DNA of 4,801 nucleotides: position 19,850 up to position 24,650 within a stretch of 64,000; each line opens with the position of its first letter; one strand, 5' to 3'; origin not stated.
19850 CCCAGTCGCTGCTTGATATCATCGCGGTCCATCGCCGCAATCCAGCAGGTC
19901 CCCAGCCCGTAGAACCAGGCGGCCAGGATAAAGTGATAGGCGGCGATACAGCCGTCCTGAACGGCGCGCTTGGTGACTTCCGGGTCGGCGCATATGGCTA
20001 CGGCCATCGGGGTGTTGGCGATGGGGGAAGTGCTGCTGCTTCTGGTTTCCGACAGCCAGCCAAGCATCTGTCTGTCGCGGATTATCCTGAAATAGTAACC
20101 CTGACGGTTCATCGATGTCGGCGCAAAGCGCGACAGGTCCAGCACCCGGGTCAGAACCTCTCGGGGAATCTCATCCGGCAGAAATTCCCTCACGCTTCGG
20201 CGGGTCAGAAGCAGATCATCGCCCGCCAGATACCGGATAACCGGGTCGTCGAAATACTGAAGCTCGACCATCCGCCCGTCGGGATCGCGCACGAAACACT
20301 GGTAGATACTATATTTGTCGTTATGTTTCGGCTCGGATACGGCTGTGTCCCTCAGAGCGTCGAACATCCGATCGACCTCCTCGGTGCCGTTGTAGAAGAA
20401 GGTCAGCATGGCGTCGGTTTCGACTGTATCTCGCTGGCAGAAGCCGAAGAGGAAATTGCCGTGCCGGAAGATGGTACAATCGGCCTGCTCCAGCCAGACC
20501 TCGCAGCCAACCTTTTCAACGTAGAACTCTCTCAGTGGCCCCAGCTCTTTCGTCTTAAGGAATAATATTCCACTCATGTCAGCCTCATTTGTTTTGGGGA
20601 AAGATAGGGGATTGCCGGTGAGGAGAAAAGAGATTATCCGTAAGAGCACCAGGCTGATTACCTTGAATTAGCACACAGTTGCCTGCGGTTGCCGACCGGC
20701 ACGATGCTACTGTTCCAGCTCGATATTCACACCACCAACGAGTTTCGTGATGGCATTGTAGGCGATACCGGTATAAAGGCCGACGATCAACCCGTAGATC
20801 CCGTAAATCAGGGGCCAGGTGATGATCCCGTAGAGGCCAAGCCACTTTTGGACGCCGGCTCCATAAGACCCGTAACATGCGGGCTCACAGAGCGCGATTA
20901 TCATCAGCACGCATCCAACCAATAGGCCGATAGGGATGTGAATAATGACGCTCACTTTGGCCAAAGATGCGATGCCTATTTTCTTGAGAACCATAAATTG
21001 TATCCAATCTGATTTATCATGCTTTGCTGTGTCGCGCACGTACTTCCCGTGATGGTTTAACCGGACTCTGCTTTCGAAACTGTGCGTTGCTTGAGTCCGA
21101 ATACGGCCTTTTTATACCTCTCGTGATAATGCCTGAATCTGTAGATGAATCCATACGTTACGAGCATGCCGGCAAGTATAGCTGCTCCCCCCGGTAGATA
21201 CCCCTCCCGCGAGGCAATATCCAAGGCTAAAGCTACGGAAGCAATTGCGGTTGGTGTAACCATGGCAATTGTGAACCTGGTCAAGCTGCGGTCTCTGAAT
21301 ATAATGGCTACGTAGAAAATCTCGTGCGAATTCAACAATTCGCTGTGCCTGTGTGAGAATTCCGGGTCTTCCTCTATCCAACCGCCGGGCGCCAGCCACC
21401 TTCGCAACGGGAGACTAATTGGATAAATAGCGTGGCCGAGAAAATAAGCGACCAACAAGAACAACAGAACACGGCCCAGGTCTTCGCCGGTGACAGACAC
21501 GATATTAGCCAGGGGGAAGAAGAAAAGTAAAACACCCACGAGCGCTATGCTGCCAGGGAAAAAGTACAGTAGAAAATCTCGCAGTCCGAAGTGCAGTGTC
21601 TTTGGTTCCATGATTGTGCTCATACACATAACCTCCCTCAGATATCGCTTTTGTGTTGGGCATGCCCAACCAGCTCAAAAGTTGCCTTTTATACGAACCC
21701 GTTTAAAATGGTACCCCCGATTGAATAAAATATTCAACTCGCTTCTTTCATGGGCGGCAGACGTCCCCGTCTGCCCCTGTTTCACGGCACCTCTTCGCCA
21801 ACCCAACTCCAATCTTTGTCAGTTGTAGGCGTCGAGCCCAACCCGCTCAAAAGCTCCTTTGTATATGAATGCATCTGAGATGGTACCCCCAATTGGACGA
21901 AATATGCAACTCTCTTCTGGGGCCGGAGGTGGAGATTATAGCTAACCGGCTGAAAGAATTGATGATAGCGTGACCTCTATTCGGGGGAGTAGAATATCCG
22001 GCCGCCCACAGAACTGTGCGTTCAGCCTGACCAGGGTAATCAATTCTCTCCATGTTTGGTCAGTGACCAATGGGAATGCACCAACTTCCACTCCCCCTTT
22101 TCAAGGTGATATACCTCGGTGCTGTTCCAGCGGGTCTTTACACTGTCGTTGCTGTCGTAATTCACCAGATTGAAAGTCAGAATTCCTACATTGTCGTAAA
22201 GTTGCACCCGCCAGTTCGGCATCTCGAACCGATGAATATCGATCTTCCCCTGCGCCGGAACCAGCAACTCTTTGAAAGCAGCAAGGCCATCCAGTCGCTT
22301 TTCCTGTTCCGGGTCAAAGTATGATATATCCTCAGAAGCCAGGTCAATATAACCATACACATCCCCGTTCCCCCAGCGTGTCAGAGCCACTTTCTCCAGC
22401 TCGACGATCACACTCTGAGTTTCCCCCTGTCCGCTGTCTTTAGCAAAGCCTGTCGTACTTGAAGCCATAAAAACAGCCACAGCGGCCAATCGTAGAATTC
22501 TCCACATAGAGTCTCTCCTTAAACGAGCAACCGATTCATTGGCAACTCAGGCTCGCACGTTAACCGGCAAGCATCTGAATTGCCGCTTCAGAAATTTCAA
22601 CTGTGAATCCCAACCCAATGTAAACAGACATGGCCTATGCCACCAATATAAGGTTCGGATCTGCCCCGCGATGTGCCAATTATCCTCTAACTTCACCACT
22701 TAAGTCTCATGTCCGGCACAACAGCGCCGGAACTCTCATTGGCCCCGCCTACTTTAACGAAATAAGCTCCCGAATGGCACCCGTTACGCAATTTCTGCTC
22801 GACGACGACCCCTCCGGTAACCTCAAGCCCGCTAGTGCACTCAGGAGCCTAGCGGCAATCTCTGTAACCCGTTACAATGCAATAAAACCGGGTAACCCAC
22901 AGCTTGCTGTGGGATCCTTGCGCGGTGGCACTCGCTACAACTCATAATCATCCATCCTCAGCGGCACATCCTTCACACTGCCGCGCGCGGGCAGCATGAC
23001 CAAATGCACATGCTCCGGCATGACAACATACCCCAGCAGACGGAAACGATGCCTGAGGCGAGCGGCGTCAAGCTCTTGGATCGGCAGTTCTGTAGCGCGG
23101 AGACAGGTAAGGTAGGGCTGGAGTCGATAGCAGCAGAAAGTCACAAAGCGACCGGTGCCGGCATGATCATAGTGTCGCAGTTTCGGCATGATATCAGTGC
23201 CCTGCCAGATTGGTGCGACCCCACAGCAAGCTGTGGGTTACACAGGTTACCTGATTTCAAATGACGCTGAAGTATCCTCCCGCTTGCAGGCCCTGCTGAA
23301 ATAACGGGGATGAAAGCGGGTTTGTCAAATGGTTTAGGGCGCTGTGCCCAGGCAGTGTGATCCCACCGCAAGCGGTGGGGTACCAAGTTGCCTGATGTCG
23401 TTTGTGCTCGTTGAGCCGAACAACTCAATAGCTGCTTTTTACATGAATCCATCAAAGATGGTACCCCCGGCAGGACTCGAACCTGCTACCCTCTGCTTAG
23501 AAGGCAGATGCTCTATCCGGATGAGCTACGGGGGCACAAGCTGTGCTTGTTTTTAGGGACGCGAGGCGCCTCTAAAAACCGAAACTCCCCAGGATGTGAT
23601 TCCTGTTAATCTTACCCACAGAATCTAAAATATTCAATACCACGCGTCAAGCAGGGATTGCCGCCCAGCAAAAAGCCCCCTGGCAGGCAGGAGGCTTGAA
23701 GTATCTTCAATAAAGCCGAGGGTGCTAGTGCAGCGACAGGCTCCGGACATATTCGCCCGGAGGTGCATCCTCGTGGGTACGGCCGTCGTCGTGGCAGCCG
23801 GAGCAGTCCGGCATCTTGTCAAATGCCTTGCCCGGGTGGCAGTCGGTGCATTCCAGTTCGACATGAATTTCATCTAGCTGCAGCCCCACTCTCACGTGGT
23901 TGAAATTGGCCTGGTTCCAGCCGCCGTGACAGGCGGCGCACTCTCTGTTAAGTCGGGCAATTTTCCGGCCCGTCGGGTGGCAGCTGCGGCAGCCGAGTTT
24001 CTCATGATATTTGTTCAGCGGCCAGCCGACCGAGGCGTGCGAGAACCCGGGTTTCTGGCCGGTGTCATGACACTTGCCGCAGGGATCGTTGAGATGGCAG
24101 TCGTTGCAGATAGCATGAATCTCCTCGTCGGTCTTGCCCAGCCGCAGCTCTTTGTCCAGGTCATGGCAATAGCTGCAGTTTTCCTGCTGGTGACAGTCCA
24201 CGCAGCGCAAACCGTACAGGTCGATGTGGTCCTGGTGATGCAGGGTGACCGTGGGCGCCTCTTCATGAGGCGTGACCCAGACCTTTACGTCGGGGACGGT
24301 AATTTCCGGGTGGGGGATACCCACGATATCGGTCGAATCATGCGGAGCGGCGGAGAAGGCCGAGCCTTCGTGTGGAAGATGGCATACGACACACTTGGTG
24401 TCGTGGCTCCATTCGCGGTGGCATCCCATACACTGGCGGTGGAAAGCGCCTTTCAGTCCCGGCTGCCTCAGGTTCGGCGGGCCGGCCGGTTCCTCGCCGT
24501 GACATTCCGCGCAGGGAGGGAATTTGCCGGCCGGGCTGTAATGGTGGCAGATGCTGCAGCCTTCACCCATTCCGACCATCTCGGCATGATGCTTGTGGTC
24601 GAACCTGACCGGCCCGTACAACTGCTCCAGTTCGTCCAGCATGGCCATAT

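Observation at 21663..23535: Decayed copies of the tRNA-Arg(TCT) 3' half plus its flank: footprint of serial integrations at a tRNA hotspot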

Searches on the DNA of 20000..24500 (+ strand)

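Call 20: search_rna_families(source=window, start=20000, end=24500, threshold=evalue, max_evalue=1)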
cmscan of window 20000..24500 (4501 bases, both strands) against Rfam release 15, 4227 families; matches with E-value up to 1: 1.
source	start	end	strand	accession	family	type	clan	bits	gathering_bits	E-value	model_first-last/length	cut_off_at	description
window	23462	23535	-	RF00005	tRNA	Gene; tRNA;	CL00001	67.1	29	1.4e-13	1-71/71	no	tRNA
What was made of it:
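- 23459..23535 (-): Intact tRNA-Arg(TCT) gene with encoded CCA. Rfam tRNA model, 67.1 bits, E=1.4e-13 (call 20).
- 21817..21921 (-): Copy B: degraded tRNA 3' portion, exact core (21880-21890) and related tail. No Rfam hit (call 20).
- On tRNA pseudogene by whole-gene duplication: No Rfam tRNA hit even at E up to 1 (call 20).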

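Call 68: search_dna_similar(query=window:21640-23460:+, collection=phages, mode=distant, max_rows=8)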
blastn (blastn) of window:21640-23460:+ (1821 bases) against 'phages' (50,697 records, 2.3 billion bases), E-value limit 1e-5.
No match.
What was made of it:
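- Tried and rejected: A phage BLAST of 21640-23460 found nothing (call 68).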

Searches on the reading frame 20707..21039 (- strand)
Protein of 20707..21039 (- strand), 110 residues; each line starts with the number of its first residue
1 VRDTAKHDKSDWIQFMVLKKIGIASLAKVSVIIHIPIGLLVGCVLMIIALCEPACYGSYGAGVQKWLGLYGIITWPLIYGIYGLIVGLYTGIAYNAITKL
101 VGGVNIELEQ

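Call 7: search_protein_families(library=pfam, proteins=[window:20707-21039:-], max_evalue=0.01)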
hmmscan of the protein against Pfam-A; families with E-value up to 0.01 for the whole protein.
window:20707-21039:- (110 aa): 0 families

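Call 34: search_protein_families(library=pfam, proteins=[window:20707-21039:-], max_evalue=5)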
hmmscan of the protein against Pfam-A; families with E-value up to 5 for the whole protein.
window:20707-21039:- (110 aa): 2 families
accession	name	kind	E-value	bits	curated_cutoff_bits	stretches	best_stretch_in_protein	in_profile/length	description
PF12089.13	DUF3566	-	0.11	13.3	22.2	1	88-109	96-117/118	Transmembrane domain of unknown function (DUF3566)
PF01127.27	Sdh_cyt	-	0.25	11.9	25.8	1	28-84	27-91/122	Succinate dehydrogenase/Fumarate reductase transmembrane subunit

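Call 36: search_protein_families(library=ncbifam, proteins=[window:20707-21039:-], max_evalue=1)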
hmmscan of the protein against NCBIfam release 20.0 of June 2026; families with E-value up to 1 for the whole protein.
window:20707-21039:- (110 aa): 0 families

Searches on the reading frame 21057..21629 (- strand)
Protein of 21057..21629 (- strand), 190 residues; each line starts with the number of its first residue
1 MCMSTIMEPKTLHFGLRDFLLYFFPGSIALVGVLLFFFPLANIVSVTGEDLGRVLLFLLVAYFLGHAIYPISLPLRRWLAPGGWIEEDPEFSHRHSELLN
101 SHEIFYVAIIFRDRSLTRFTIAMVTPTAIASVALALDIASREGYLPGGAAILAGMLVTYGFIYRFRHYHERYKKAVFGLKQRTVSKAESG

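Call 7: search_protein_families(library=pfam, proteins=[window:21057-21629:-], max_evalue=0.01)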
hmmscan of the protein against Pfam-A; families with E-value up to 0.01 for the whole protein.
window:21057-21629:- (190 aa): 0 families

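Call 34: search_protein_families(library=pfam, proteins=[window:21057-21629:-], max_evalue=5)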
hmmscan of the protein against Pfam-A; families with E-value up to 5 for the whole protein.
window:21057-21629:- (190 aa): 1 family
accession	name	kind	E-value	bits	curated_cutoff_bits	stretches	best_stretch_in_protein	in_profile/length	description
PF09335.16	VTT_dom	-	0.19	12.7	33.9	1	25-78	2-45/123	VTT domain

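Call 36: search_protein_families(library=ncbifam, proteins=[window:21057-21629:-], max_evalue=1)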
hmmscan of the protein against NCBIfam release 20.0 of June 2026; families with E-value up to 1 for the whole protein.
window:21057-21629:- (190 aa): 1 family
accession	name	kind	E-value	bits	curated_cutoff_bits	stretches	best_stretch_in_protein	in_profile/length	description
TIGR03920.1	T7SS_EccD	equivalog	0.033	13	94.95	1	114-179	308-372/455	type VII secretion integral membrane protein EccD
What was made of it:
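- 21057..21629 (-): 190-aa multi-pass membrane protein; near-orphan; lies beyond copy C. No family hit (calls 7, 34, 36).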

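Call 54: find_homologous_proteins(query=window:21057-21629:-, max_evalue=0.001)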
Query window:21057-21629:- (190 aa): 3 proteins with E <= 0.001 among 574 candidates.
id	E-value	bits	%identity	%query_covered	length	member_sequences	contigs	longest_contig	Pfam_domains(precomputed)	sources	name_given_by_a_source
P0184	1.3e-118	411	100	99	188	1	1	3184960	-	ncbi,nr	ncbi:MAG: hypothetical protein JSW34_12315 [Candidatus Zixiibacteriota bacterium]|nr:MAG: hypothetic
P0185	2.7e-28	117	37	98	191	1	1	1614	-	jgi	jgi:hypothetical protein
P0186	1.3e-26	111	40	92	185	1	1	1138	-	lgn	-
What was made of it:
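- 21057..21629 (-): Only two distant homologues (37-40%) among 5.8 billion proteins (call 54).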

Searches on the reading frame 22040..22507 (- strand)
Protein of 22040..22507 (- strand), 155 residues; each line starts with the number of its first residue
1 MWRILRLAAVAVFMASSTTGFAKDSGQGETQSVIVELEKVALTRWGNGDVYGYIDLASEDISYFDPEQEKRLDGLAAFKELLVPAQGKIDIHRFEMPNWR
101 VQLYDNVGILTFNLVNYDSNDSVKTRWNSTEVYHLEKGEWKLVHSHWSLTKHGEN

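Call 7: search_protein_families(library=pfam, proteins=[window:22040-22507:-], max_evalue=0.01)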
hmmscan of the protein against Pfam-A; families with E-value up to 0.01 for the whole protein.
window:22040-22507:- (155 aa): 3 families
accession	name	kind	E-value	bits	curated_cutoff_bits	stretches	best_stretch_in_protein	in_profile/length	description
PF13474.12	SnoaL_3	-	9.9e-08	32.8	22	1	47-149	14-118/121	SnoaL-like domain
PF08332.16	CaMKII_AD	-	9.2e-06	26.3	22.1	1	45-148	16-125/128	Calcium/calmodulin dependent protein kinase II association domain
PF14534.12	DUF4440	-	2e-05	25.4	25.2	1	34-142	1-107/107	Domain of unknown function (DUF4440)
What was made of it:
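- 22040..22802 (-): NTF2/SnoaL-like secreted protein gene (22040-22507) plus about 290 nt upstream. This is a transferred block. Pfam SnoaL_3, E=1e-7 (call 7).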

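Call 10: find_encoding_contigs(protein=window:22040-22507:-, flank=10000, max_places=10)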
Protein window:22040-22507:- (155 aa): no gene with exactly this product is on record in the collection.

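Call 36: search_protein_families(library=ncbifam, proteins=[window:22040-22507:-], max_evalue=1)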
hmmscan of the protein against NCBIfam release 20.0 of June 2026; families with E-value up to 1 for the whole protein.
window:22040-22507:- (155 aa): 0 families

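Call 39: find_homologous_proteins(query=window:22040-22507:-, max_evalue=0.00001)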
Query window:22040-22507:- (155 aa): 63 proteins with E <= 0.00001 among 90 candidates.
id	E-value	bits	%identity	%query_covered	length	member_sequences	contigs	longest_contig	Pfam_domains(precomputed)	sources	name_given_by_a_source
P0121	2.1e-100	351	100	100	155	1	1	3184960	PF08332.17,PF13474.13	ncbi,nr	ncbi:MAG: nuclear transport factor 2 family protein [Candidatus Zixiibacteriota bacterium]|nr:MAG: n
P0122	6.0e-84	297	85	100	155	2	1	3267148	PF08332.17,PF14534.13,PF13474.13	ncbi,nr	ncbi:MAG: nuclear transport factor 2 family protein [Candidatus Zixiibacteriota bacterium]|nr:MAG: n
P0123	1.8e-51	192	60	94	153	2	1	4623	PF08332.17,PF14534.13,PF13474.13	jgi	jgi:ketosteroid isomerase-like protein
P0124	3.0e-50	188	62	92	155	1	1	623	PF12680.14,PF14534.13,PF13474.13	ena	-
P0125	1.2e-49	186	66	81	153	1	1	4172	PF14534.13,PF13474.13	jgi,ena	-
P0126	1.3e-48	183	62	92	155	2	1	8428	PF12680.14,PF14534.13,PF13474.13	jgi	jgi:ketosteroid isomerase-like protein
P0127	1.6e-48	182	67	76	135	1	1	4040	PF08332.17,PF14534.13,PF13474.13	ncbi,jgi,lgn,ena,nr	ncbi:MAG: DUF4440 domain-containing protein [candidate division Zixibacteria bacterium]|nr:DUF4440 d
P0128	2.4e-48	182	63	79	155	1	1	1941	PF14534.13,PF13474.13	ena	-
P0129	6.0e-48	181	63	81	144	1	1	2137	PF08332.17,PF14534.13,PF13474.13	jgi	jgi:ketosteroid isomerase-like protein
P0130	1.6e-46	176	56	95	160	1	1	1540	PF12680.14,PF08332.17,PF14534.13,PF13474.13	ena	-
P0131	4.0e-45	171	53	94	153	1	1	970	PF08332.17,PF14534.13,PF13474.13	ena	-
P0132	5.1e-40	155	51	91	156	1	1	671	PF08332.17,PF14534.13,PF13474.13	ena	-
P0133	1.6e-36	143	49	96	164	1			PF12680.14,PF08332.17,PF14534.13,PF13474.13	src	-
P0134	2.2e-36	143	48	93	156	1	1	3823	PF08332.17,PF14534.13,PF13474.13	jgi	jgi:ketosteroid isomerase-like protein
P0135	6.5e-36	141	49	95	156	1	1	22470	PF12680.14,PF08332.17,PF14534.13,PF13474.13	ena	-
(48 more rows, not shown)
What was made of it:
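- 22040..22802 (-): 85% protein identity (call 39).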

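Call 40: find_encoding_contigs(protein=P0122, flank=10000, max_places=3)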
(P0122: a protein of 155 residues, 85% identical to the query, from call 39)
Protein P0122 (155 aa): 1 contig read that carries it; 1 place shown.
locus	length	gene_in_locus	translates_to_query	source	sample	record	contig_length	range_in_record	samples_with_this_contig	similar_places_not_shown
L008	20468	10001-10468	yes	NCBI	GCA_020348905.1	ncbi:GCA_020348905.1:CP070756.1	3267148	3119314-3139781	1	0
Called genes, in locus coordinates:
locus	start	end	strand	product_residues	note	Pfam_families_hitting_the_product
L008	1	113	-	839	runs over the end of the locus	PF00069:Pkinase, PF01636:APH (faint), PF03109:ABC1 (weak), PF07714:PK_Tyr_Ser-Thr, PF07676:PD40 (faint), PF26550:Tricorn_2nd (weak), PF26549:Tricorn_N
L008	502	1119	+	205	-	PF01810:LysE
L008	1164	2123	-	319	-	PF14522:Cytochrome_C7 (faint), PF02085:Cytochrom_CIII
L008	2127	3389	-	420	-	PF03916:NrfD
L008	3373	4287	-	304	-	PF00037:Fer4 (faint), PF12837:Fer4_6 (faint), PF13247:Fer4_11, PF12838:Fer4_7 (weak), PF12797:Fer4_2 (weak), PF13187:Fer4_9, PF13237:Fer4_10 (weak)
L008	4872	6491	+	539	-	PF06505:XylR_N, PF02830:V4R (weak), PF00158:Sigma54_activat, PF13191:AAA_16 (faint), PF14532:Sigma54_activ_2, PF07728:AAA_5 (weak), PF25601:AAA_lid_14, PF02954:HTH_8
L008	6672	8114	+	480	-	PF00133:tRNA-synt_1 (weak), PF01406:tRNA-synt_1e (faint), PF09334:tRNA-synt_1g, PF00133:tRNA-synt_1 (weak)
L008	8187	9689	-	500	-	PF03934:T2SSK (faint)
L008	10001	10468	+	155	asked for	PF08332:CaMKII_AD (weak), PF13474:SnoaL_3, PF14534:DUF4440 (weak)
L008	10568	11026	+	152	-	PF13577:SnoaL_4 (weak), PF13474:SnoaL_3, PF14534:DUF4440 (weak), PF12680:SnoaL_2 (weak)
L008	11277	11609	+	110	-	PF08803:ydhR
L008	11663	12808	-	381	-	PF02771:Acyl-CoA_dh_N, PF02770:Acyl-CoA_dh_M, PF00441:Acyl-CoA_dh_1, PF08028:Acyl-CoA_dh_2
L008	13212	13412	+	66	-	PF12797:Fer4_2 (faint), PF12837:Fer4_6 (faint), PF13237:Fer4_10 (faint), PF14697:Fer4_21 (faint), PF25160:LdpA_Fe-S-bd (faint), PF12838:Fer4_7, PF13187:Fer4_9 (weak), PF00037:Fer4 (weak), +3 more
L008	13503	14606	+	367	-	PF01855:POR_N, PF17147:PFOR_II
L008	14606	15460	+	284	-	PF02775:TPP_enzyme_C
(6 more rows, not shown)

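Call 63: find_encoding_contigs(protein=P0126, flank=6000, max_places=2)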
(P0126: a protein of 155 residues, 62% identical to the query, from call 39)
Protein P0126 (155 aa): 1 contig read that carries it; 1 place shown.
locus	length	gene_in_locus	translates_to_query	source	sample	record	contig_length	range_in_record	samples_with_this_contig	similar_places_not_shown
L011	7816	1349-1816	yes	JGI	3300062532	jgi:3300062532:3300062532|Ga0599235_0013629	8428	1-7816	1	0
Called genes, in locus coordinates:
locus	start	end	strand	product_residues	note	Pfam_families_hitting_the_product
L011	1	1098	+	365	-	?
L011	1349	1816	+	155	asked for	PF14534:DUF4440, PF12680:SnoaL_2 (weak), PF13474:SnoaL_3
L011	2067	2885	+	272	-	PF00561:Abhydrolase_1, PF12146:Hydrolase_4, PF12697:Abhydrolase_6, PF02129:Peptidase_S15 (weak)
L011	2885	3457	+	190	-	-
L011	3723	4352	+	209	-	PF00551:Formyl_trans_N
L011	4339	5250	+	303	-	PF01259:SAICAR_synt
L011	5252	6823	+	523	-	PF02142:MGS, PF01808:AICARFT_IMPCHas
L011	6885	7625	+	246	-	PF03160:Calx-beta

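Call 64: find_encoding_contigs(protein=P0127, flank=6000, max_places=2)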
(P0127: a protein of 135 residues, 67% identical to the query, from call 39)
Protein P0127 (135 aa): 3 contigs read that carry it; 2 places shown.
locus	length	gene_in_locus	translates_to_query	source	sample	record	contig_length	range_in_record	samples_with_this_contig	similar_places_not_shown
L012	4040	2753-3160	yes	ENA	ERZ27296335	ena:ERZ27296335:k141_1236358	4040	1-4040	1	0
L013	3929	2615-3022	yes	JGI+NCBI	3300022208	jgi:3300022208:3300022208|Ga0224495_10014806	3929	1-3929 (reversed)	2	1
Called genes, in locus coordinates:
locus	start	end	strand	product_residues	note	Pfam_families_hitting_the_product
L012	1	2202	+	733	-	?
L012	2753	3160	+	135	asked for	PF08332:CaMKII_AD, PF13474:SnoaL_3 (weak), PF14534:DUF4440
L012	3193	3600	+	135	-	PF07883:Cupin_2, PF05899:Cupin_3 (weak)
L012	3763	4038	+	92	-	?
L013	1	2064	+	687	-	PF12704:MacB_PCD, PF02687:FtsX, PF12704:MacB_PCD, PF02687:FtsX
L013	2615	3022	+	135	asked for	PF08332:CaMKII_AD, PF13474:SnoaL_3 (weak), PF14534:DUF4440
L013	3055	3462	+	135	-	PF07883:Cupin_2, PF05899:Cupin_3 (weak)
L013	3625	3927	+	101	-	?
